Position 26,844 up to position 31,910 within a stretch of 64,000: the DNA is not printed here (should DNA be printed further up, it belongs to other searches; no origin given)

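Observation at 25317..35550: Twin giant lipoproteins: shared Cys-module array, different effector-like C-terminal regions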

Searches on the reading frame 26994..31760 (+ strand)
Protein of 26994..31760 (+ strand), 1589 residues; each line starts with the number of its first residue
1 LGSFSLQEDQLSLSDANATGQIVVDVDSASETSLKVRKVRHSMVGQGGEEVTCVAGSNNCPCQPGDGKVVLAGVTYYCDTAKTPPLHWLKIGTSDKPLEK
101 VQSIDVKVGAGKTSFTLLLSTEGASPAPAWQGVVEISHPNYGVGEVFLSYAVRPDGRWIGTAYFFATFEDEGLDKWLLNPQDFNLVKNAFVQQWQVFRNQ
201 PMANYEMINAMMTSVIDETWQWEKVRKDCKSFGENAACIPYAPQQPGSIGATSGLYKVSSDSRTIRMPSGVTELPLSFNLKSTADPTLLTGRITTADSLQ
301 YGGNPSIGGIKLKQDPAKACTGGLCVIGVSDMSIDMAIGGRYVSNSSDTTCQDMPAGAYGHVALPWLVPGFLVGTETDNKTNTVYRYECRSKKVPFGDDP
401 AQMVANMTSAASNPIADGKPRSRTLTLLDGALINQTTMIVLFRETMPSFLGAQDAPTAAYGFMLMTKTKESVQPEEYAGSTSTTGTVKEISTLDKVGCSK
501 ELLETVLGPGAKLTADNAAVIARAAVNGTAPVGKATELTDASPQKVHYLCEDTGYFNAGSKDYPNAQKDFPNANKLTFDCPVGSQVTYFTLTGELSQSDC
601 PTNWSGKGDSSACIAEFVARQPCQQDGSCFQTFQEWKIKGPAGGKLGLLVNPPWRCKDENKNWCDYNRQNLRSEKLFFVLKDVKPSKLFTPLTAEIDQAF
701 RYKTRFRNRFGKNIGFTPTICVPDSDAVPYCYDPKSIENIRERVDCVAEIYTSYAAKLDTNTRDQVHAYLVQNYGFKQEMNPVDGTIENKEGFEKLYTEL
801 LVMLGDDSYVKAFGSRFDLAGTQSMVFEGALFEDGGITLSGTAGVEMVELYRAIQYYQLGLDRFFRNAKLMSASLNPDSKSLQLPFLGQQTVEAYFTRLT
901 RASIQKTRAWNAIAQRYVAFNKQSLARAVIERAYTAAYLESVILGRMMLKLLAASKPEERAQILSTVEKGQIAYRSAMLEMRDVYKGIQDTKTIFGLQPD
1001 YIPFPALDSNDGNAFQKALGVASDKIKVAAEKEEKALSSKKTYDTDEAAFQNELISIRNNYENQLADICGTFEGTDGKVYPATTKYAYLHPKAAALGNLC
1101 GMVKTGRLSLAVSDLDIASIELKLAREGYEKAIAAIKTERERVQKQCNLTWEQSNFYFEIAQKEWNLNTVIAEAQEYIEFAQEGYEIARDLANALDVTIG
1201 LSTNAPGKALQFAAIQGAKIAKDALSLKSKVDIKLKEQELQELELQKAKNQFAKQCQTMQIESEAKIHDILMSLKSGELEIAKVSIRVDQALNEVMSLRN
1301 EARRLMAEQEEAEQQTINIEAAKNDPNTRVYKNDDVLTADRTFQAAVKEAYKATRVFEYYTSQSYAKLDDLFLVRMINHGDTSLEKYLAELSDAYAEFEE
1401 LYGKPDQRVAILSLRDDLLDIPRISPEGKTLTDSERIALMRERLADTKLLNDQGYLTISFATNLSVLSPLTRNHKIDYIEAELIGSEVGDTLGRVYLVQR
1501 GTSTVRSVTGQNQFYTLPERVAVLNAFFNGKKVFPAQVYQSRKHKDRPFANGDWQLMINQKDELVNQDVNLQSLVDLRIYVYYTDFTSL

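Call 19: find_homologous_proteins(query=window:26994-31760:+)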
Query window:26994-31760:+ (1589 aa): 62 proteins with E <= 0.001 among 8000 candidates.
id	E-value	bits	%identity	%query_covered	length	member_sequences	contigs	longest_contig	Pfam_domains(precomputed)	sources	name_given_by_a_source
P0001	0.0e+0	3355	91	100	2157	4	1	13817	-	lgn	-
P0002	0.0e+0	3280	88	100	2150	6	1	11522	-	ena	-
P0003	0.0e+0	3003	80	100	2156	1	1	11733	-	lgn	-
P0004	0.0e+0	1321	43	100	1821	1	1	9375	-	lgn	-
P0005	0.0e+0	1319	42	100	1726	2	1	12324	-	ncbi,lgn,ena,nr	ncbi:hypothetical protein KAI87_02380 [Myxococcota bacterium]|nr:hypothetical protein [Myxococcota b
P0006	0.0e+0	1317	42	100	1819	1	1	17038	-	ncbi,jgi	ncbi:MAG TPA: EB domain-containing protein [Polyangia bacterium]|jgi:hypothetical protein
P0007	0.0e+0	1297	43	100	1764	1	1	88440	-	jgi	jgi:hypothetical protein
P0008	0.0e+0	1282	40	100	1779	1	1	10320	-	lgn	-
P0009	0.0e+0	1263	41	100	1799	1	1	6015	-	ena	-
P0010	0.0e+0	1254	40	99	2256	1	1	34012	-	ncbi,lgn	-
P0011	0.0e+0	1251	40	100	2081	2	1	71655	-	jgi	-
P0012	0.0e+0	1248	41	100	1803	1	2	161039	-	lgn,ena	-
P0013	0.0e+0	1229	40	100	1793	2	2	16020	-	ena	-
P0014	0.0e+0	1221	40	100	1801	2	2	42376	-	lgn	-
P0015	0.0e+0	1211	40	100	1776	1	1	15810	-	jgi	jgi:hypothetical protein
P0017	0.0e+0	1205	40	100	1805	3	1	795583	-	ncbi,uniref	ncbi:hypothetical protein [Vulgatibacter sp.]|uniref:hypothetical protein n=1 Tax=Vulgatibacter sp. 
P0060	3.0e-234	799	33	95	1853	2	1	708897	-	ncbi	-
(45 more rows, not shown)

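Call 20: find_encoding_contigs(protein=P0017, flank=10000, max_places=2)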
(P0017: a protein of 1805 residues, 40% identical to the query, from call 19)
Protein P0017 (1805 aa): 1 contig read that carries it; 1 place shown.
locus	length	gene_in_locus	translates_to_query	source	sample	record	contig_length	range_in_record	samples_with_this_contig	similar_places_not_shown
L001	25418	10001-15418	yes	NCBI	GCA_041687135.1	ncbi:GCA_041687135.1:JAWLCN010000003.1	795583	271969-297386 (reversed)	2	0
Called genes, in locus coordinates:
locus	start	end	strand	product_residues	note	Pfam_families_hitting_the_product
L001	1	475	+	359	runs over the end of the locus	PF00154:RecA_N, PF06745:ATPase (faint), PF08423:Rad51 (weak), PF27531:MT3502_N (weak), PF21096:RecA_C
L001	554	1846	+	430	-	PF00364:Biotin_lipoyl (faint), PF25917:BSH_RND, PF25984:BSH_YknX (faint), PF25954:Beta-barrel_RND_2, PF25989:YknX_C (weak)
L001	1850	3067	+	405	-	PF12704:MacB_PCD, PF02687:FtsX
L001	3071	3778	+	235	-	PF00005:ABC_tran, PF02463:SMC_N (faint), PF13304:AAA_21 (weak)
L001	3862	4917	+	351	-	PF01118:Semialdhyde_dh, PF22698:Semialdhyde_dhC_1, PF02774:Semialdhyde_dhC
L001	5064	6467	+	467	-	PF04391:DUF533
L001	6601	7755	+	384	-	PF01590:GAF, PF00512:HisKA, PF02518:HATPase_c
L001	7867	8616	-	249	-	PF00230:MIP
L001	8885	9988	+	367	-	-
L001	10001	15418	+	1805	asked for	-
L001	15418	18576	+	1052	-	PF11617:Cu-binding_MopE (weak)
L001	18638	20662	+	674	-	PF01391:Collagen, PF23657:DUF7151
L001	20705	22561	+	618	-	-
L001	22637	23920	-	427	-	PF00202:Aminotran_3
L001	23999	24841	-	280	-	PF00515:TPR_1 (faint), PF07719:TPR_2 (faint), PF13174:TPR_6 (faint), PF13181:TPR_8 (faint), PF13428:TPR_14 (faint), PF13432:TPR_16 (faint), PF12895:ANAPC3 (faint), PF13424:TPR_12, +1 more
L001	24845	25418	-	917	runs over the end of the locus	PF00521:DNA_topoisoIV, PF03989:DNA_gyraseA_C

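Call 21: find_encoding_contigs(protein=P0060, flank=10000, max_places=2)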
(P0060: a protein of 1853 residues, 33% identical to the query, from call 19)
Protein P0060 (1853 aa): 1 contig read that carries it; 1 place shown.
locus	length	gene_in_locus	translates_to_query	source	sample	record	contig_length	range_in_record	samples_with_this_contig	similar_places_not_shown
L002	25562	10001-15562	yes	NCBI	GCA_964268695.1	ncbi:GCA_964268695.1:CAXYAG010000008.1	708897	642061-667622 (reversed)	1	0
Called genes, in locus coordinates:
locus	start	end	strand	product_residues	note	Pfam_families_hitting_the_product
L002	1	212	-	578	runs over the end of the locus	-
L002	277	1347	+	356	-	PF24885:TPR_NPHP3 (faint), PF00515:TPR_1 (faint), PF07719:TPR_2 (faint), PF13176:TPR_7 (faint), PF13424:TPR_12, PF13424:TPR_12, PF17874:TPR_MalT (weak), PF13424:TPR_12, +5 more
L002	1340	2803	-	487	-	PF13646:HEAT_2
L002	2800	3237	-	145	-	PF06172:Cupin_5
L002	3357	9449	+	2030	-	PF03534:SpvB, PF12256:TcdB_toxin_midN, PF13517:FG-GAP_3, PF05593:RHS_repeat, PF25023:TEN_YD-shell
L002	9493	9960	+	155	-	-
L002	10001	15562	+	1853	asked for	-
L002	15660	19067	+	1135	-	-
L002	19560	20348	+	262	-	-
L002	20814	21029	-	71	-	-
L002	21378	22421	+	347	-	-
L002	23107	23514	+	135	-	-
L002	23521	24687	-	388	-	-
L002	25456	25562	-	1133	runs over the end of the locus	PF00069:Pkinase, PF07714:PK_Tyr_Ser-Thr, PF13191:AAA_16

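Call 26: search_solved_structures(query=A1, max_evalue=10, show_alignments=2)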
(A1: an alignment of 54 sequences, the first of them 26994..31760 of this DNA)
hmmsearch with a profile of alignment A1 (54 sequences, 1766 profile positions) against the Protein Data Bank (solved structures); distinct sequences matched with E-value up to 10: 22.
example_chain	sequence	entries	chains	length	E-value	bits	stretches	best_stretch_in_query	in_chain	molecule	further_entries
4lin_A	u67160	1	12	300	0.0011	19.4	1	1286-1430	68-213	Tail needle protein gp26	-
6ewy_A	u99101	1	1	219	0.13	12.6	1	1292-1484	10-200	Peptidoglycan endopeptidase RipA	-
2poh_A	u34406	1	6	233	0.16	12.3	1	1286-1388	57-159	Head completion protein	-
4zkp_A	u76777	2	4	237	0.17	12.3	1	1286-1383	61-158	Tail needle protein gp26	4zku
3c9i_A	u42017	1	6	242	0.18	12.2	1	1286-1388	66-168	Tail needle protein gp26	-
9hmx_A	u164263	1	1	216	0.32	11.3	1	1293-1484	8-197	Peptidoglycan endopeptidase RipA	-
4zxq_A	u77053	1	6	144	0.41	11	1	1286-1365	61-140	Tail needle protein gp26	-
2dlh_A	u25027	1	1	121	0.47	10.8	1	347-404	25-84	Receptor-type tyrosine-protein phosphatase delta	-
8i3e_A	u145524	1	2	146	0.61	10.4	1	1290-1390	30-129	ELKS/Rab6-interacting/CAST family member 1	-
5apz_A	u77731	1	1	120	0.63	10.4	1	1399-1484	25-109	GENERAL CONTROL PROTEIN GCN4, NOR1 TCAR0761, GENERAL CONTROL PROTEIN GCN4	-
1oig_A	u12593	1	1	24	0.64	10.3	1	160-180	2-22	Dumpy, isoform Y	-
3zj2_A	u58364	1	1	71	0.71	10.2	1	54-104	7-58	NUCLEAR POLYADENYLATED RNA-BINDING PROTEIN NAB2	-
6gao_A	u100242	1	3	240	0.86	9.9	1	1286-1426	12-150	Outer capsid protein sigma-1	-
4q4g_X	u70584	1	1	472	1.1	9.5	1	1292-1483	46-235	Peptidoglycan endopeptidase RipA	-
4q4n_A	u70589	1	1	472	1.1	9.5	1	1292-1483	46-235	Peptidoglycan endopeptidase RipA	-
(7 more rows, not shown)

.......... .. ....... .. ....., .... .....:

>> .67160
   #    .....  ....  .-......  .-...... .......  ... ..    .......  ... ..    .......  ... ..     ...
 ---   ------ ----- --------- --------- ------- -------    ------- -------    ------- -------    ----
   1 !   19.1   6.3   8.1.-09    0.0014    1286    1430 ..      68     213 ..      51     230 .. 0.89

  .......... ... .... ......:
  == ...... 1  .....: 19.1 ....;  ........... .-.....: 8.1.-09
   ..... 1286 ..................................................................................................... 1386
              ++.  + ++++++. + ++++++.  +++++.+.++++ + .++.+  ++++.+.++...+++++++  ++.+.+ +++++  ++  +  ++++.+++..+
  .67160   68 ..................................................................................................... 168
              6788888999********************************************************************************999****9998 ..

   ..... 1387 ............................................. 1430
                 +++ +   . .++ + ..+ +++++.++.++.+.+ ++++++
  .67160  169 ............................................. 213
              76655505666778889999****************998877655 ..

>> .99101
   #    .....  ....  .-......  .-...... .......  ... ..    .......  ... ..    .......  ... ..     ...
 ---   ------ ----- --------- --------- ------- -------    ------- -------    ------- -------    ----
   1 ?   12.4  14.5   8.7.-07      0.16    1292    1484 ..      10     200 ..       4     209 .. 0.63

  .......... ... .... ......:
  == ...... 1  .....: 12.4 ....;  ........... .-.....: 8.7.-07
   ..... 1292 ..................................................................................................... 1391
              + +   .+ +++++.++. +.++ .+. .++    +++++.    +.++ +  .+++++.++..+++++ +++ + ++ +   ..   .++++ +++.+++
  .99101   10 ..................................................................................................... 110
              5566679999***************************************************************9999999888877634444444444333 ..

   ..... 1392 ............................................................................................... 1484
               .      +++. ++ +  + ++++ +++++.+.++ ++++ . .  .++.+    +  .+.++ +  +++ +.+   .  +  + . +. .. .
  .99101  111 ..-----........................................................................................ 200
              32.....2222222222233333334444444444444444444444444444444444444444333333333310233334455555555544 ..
